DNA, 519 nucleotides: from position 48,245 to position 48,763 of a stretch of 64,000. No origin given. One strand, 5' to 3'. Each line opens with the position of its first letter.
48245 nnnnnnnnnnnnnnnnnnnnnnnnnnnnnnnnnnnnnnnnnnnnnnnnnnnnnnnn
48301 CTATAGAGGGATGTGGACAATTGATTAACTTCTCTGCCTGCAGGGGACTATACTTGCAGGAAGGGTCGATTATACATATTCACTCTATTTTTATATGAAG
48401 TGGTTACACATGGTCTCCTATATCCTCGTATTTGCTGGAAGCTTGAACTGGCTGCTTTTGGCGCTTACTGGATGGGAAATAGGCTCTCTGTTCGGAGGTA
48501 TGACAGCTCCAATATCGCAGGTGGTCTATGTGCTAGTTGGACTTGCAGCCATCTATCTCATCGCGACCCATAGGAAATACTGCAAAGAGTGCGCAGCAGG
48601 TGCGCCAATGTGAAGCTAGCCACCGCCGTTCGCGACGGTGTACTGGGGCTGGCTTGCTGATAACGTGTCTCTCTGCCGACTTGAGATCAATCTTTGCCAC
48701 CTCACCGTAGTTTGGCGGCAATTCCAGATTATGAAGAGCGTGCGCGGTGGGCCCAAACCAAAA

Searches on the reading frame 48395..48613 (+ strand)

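Call 17: search_protein_families(library=pfam, proteins=[window:48395-48613:+], max_evalue=0.001)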
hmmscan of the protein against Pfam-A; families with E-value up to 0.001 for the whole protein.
window:48395-48613:+ (72 aa): 1 family
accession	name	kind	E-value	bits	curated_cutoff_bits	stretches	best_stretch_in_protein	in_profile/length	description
PF04070.17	DUF378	-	1.1e-13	51.3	25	1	2-57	1-57/60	Domain of unknown function (DUF378)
